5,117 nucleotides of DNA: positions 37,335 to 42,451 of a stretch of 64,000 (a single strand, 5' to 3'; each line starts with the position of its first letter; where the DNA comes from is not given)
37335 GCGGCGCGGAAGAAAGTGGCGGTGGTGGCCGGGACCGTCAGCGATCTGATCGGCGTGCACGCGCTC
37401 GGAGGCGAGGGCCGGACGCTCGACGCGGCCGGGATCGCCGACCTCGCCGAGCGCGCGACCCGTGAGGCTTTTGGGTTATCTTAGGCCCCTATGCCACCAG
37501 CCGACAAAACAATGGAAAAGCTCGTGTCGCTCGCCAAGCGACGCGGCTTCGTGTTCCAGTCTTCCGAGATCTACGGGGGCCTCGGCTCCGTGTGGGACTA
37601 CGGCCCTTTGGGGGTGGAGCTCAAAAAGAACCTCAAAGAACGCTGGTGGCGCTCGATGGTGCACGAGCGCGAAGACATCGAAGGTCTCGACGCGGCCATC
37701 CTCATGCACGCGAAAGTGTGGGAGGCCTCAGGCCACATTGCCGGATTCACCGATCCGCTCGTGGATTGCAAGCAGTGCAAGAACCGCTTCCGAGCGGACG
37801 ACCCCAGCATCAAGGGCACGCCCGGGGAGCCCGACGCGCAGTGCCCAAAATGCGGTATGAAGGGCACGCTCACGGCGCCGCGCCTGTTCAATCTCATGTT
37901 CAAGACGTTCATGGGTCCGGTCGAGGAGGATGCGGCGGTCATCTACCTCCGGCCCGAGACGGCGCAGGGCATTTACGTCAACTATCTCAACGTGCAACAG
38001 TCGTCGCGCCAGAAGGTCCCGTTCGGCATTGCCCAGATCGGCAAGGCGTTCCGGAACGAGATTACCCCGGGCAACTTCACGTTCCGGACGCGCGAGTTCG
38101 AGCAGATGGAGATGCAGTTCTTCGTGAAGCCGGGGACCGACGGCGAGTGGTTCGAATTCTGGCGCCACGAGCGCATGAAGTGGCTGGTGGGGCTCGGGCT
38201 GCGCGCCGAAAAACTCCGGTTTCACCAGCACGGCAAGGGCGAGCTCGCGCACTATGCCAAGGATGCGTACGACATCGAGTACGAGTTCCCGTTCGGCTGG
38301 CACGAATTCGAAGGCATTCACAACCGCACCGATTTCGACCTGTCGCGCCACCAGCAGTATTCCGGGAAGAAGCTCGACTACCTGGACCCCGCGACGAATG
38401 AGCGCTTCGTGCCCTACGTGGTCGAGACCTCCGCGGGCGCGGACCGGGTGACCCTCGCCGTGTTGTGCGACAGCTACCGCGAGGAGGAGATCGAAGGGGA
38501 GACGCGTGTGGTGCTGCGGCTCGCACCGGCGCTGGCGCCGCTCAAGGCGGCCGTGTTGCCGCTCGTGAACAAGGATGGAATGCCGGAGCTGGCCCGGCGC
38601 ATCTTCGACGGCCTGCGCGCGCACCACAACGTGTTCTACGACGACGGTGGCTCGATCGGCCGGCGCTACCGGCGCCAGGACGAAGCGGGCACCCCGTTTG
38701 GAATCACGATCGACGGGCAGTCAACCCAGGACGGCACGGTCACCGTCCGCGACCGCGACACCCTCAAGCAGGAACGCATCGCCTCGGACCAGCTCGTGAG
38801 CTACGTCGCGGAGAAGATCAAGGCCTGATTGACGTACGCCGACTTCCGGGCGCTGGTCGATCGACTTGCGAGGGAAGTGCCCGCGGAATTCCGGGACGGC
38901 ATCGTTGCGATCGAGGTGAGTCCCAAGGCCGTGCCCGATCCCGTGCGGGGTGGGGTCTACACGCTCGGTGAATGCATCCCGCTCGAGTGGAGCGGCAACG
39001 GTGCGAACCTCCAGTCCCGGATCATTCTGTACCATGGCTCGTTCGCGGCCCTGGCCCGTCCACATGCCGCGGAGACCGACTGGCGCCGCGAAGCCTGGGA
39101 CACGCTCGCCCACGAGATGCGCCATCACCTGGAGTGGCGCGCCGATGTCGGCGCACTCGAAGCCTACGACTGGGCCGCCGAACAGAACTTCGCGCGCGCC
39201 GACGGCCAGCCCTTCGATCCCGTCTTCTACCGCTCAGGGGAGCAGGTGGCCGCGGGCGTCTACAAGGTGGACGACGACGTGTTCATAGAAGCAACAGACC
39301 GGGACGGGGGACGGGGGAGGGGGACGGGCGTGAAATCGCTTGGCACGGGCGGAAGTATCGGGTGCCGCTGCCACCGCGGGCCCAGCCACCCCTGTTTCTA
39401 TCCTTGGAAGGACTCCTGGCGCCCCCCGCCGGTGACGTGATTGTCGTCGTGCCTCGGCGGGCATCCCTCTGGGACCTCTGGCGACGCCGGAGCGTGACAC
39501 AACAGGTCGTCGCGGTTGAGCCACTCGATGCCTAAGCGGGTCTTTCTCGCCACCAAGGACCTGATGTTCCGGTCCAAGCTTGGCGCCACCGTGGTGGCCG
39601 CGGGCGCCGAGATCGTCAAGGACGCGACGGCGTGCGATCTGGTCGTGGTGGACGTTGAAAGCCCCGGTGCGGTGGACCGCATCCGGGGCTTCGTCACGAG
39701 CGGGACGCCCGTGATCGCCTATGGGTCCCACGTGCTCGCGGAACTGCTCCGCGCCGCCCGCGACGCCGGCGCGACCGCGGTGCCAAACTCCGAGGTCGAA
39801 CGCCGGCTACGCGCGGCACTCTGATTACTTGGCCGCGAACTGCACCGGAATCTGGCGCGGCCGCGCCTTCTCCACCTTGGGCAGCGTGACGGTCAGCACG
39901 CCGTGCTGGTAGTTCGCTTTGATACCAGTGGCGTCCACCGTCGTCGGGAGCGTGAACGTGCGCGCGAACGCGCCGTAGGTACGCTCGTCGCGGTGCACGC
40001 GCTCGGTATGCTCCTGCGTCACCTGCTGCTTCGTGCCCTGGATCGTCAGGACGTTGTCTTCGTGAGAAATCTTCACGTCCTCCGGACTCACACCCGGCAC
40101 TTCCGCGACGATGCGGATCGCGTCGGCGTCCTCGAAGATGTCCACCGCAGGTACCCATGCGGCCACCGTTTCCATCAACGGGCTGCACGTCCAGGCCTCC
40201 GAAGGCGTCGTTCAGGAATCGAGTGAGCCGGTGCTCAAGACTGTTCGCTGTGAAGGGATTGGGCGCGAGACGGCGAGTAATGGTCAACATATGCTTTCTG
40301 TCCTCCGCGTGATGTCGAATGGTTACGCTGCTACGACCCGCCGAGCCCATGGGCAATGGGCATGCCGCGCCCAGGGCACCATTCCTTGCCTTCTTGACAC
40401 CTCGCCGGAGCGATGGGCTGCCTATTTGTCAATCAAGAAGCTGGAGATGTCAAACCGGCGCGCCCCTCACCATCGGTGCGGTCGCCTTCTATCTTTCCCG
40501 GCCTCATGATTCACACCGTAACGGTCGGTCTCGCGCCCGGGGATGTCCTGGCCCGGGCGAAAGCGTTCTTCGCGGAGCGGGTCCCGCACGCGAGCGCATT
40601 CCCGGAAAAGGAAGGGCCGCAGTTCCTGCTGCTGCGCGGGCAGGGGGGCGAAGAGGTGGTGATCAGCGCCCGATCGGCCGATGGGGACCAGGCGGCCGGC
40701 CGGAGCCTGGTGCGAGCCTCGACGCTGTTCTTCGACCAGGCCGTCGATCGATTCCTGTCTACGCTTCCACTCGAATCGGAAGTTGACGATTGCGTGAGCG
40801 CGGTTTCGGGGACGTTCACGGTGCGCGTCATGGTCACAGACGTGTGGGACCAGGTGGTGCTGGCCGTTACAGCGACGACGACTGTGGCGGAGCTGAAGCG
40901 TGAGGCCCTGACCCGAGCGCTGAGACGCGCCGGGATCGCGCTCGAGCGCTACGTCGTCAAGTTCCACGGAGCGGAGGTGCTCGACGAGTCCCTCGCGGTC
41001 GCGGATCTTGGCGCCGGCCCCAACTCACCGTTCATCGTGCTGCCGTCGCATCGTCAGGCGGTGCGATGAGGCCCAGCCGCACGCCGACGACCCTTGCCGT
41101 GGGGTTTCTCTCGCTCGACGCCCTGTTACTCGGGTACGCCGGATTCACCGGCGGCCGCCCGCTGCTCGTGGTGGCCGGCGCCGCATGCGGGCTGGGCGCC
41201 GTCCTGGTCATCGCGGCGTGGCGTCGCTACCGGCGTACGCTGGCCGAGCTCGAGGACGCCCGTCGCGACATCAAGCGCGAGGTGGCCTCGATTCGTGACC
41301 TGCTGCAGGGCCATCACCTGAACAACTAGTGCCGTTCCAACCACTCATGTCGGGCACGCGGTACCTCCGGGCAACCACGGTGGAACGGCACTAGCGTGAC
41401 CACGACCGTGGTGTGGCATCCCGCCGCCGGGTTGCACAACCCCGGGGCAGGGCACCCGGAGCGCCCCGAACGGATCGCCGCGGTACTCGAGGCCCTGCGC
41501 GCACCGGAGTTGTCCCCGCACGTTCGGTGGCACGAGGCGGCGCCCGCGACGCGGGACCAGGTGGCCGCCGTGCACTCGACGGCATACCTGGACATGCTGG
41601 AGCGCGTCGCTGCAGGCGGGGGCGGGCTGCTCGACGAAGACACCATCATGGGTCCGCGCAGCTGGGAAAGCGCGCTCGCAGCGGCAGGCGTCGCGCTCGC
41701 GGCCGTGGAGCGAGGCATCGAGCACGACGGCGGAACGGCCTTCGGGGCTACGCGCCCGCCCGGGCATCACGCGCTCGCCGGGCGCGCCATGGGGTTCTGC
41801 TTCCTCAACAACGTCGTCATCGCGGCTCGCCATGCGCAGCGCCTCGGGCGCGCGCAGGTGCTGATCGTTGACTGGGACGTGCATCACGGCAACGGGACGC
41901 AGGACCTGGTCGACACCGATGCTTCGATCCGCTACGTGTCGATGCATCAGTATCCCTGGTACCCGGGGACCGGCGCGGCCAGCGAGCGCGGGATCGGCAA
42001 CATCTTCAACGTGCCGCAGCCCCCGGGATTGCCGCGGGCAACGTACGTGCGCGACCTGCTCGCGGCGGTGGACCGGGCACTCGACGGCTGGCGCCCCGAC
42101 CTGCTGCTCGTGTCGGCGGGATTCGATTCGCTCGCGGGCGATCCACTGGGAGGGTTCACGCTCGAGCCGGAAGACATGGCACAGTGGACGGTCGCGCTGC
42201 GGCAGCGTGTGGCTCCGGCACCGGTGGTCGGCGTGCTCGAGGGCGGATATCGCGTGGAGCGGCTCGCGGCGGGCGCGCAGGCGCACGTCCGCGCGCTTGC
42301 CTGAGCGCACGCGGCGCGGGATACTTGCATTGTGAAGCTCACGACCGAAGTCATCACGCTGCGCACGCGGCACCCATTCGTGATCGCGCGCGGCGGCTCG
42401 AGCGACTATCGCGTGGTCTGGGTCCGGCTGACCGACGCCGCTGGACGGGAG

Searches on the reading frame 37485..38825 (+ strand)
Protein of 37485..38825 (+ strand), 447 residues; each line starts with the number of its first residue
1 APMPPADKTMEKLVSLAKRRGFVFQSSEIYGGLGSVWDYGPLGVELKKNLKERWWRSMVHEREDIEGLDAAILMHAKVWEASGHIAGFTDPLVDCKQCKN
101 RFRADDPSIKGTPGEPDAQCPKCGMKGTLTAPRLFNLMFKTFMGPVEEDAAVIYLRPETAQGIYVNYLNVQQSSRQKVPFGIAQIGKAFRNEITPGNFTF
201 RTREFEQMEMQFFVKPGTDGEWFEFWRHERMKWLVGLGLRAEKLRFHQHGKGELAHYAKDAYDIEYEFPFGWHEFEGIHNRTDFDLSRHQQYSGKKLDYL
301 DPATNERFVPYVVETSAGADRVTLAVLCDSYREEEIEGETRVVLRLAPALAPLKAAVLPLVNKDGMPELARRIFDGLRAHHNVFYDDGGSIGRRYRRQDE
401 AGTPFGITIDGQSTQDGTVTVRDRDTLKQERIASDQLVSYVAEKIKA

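Call 52: search_protein_families(library=pfam, proteins=[window:37485-38825:+], max_evalue=0.001)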
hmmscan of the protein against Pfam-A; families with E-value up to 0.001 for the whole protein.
window:37485-38825:+ (447 aa): 2 families
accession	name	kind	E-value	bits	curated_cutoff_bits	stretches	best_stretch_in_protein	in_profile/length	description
PF03129.25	HGTP_anticodon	-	2.4e-18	66.5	21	1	354-443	1-93/94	Anticodon binding domain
PF00587.30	tRNA-synt_2b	-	7.2e-09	36.4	29.3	1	151-327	9-176/179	tRNA synthetase class II core domain (G, H, P, S and T)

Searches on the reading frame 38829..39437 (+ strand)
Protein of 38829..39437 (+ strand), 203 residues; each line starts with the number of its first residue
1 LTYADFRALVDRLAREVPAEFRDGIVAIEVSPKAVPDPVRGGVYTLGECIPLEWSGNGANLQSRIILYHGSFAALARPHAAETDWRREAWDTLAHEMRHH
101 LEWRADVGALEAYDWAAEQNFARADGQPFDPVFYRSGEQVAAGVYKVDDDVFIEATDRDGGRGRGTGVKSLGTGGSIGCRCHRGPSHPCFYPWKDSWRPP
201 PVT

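Call 52: search_protein_families(library=pfam, proteins=[window:38829-39437:+], max_evalue=0.001)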
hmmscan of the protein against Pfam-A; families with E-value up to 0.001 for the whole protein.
window:38829-39437:+ (203 aa): 1 family
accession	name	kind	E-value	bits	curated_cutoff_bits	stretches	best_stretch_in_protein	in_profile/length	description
PF06262.17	Zincin_1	-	9.4e-05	22.8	22.4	1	53-104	38-88/97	Zincin-like metallopeptidase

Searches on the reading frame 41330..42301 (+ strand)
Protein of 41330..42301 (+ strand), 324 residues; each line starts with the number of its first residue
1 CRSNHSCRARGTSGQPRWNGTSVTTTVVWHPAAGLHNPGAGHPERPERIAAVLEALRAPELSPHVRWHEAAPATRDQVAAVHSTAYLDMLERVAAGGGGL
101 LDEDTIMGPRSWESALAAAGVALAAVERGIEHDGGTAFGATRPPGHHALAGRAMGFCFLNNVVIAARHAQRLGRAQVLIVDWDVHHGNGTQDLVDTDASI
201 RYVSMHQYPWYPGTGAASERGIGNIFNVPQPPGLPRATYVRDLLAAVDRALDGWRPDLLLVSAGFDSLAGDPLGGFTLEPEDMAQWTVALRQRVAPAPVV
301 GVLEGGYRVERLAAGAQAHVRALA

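Call 52: search_protein_families(library=pfam, proteins=[window:41330-42301:+], max_evalue=0.001)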
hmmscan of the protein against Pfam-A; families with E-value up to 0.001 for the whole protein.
window:41330-42301:+ (324 aa): 1 family
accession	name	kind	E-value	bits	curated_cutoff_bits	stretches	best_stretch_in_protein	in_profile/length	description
PF00850.24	Hist_deacetyl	-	6.4e-79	265.8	27.9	1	42-323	1-298/298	Histone deacetylase domain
